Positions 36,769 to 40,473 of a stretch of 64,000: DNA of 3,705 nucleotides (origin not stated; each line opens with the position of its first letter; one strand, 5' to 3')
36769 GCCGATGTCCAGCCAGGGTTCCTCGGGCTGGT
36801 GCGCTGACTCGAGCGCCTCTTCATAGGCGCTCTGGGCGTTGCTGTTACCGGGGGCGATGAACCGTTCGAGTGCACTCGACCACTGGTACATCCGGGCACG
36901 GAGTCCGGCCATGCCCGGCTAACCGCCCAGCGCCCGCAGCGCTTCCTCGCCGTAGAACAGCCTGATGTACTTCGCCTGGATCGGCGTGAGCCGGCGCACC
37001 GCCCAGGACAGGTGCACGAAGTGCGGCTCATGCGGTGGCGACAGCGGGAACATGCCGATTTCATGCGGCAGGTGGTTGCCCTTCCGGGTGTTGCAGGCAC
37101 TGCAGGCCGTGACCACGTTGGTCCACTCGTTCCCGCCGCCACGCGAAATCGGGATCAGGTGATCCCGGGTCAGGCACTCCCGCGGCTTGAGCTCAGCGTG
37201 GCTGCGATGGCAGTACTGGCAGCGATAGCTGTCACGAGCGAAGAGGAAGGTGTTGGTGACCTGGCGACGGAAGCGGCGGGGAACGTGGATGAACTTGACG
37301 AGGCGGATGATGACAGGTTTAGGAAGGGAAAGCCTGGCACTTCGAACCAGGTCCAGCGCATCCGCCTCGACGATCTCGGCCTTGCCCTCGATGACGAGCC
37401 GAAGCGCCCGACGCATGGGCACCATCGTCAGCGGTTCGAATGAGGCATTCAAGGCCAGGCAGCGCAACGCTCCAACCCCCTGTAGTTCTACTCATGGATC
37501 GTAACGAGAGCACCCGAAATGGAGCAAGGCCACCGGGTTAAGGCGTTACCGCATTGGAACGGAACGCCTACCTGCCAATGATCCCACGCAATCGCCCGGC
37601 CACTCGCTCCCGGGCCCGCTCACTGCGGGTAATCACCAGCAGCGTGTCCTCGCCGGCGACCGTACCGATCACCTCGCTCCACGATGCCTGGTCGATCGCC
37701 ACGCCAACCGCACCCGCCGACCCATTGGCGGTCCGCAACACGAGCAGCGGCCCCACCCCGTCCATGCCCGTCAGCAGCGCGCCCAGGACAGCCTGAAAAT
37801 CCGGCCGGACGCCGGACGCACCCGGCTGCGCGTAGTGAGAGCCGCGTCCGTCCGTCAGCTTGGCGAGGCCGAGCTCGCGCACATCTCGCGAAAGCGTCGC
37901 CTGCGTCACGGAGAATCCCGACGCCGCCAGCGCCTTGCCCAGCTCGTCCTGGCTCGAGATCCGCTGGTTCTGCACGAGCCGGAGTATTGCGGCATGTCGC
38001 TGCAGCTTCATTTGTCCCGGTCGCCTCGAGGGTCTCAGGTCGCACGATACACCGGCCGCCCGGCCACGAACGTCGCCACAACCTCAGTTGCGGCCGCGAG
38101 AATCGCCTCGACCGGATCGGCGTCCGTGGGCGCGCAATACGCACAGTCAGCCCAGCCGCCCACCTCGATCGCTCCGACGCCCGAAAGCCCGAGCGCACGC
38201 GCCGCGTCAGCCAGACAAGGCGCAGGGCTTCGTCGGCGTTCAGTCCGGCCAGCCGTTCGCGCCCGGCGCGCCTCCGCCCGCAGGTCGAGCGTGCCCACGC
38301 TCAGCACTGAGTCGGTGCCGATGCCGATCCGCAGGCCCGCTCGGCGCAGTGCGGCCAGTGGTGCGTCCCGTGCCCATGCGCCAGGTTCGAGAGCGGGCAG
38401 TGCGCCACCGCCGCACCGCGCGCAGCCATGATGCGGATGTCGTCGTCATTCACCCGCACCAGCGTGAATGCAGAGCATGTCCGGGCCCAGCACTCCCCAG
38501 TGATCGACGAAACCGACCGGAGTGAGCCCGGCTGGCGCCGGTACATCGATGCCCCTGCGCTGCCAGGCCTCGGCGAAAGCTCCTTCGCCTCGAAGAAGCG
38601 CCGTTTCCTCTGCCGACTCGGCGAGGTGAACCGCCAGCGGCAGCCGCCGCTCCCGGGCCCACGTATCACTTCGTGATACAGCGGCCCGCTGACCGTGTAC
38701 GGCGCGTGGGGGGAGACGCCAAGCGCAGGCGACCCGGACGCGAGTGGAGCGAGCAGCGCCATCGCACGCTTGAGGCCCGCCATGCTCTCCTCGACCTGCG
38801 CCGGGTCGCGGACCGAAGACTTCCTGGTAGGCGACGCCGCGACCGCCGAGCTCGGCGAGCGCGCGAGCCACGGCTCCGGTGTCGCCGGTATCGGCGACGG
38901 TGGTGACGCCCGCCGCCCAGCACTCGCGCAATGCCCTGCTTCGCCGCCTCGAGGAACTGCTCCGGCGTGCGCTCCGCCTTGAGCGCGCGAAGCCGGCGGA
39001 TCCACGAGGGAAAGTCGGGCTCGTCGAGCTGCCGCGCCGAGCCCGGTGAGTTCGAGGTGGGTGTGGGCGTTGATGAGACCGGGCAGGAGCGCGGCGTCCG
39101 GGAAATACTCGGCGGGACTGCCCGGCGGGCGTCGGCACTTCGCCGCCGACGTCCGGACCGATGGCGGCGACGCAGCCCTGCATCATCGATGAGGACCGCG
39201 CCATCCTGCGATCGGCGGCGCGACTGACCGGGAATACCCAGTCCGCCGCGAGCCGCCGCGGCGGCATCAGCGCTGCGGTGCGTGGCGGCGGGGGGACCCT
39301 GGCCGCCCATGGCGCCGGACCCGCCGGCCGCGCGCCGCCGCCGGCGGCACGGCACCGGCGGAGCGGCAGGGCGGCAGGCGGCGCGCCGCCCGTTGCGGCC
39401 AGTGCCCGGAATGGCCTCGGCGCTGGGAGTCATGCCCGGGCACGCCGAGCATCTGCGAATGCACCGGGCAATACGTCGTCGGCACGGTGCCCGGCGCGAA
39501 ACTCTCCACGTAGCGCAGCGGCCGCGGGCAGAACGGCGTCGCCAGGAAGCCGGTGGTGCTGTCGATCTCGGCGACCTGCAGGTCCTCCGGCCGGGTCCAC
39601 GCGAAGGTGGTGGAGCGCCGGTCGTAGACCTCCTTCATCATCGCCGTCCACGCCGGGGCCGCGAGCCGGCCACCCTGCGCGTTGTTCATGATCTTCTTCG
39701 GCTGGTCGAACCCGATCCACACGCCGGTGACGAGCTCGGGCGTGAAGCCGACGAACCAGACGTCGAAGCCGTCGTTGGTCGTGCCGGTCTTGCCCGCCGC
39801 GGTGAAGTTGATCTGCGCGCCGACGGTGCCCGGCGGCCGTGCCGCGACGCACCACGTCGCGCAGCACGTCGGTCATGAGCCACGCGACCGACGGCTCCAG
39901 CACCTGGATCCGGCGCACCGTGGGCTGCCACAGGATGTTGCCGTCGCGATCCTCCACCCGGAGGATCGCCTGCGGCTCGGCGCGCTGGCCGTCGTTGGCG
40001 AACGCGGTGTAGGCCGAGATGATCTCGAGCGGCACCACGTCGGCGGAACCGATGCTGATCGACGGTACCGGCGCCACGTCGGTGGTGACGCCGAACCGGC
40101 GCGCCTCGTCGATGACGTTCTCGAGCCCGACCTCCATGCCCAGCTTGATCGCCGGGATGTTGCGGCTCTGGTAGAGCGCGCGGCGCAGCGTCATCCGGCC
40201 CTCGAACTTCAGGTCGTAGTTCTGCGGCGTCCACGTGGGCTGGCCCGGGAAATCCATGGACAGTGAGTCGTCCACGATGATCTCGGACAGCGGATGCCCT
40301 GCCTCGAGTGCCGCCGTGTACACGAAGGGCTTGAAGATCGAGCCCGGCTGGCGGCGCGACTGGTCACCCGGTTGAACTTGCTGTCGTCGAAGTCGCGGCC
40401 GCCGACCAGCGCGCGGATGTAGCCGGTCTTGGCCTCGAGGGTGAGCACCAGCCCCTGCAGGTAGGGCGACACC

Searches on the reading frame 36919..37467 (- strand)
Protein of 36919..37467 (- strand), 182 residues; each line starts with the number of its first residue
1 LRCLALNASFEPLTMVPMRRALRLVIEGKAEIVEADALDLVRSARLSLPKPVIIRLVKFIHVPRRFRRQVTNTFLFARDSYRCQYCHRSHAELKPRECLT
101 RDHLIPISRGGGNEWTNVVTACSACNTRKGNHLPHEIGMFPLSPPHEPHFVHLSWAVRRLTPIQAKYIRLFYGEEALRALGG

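Call 76: search_protein_families(library=pfam, proteins=[window:36919-37467:-], max_evalue=0.001)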
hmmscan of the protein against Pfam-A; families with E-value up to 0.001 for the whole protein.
window:36919-37467:- (182 aa): 3 families
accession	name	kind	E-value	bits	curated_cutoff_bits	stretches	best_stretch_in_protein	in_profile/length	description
PF14279.12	HNH_5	-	4.2e-14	52.7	27.5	1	83-139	1-53/56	HNH endonuclease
PF01844.29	HNH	-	4.1e-12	46.5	21.4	1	83-131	1-46/47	HNH endonuclease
PF13395.12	HNH_4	-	0.00013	22.3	22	1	101-135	20-54/54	HNH endonuclease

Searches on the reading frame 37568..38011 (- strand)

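Call 76: search_protein_families(library=pfam, proteins=[window:37568-38011:-], max_evalue=0.001)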
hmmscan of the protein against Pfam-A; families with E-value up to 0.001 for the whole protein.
window:37568-38011:- (147 aa): 2 families
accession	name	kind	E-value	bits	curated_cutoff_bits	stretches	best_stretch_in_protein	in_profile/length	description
PF01316.27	Arg_repressor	-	8.9e-19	67.5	27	1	2-60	3-61/70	Arginine repressor, DNA binding domain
PF02863.23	Arg_repressor_C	-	1.8e-18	66.6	25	1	79-142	4-67/68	Arginine repressor, C-terminal domain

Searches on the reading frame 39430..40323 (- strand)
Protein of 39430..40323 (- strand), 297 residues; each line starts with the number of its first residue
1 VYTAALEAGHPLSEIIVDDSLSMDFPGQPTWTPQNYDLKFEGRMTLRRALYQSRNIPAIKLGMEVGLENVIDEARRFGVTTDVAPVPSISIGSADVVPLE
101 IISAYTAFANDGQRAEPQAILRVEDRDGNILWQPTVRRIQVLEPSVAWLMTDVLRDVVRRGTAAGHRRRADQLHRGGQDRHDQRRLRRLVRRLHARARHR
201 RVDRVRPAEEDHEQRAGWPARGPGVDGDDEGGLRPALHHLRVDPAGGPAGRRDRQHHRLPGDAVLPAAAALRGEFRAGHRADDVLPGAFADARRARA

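Call 76: search_protein_families(library=pfam, proteins=[window:39430-40323:-], max_evalue=0.001)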
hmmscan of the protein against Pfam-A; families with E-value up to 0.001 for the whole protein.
window:39430-40323:- (297 aa): 1 family
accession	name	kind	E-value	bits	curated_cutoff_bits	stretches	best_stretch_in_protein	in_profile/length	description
PF00905.27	Transpeptidase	-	2.8e-14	53.5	22.1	1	27-167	75-228/299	Penicillin binding protein transpeptidase domain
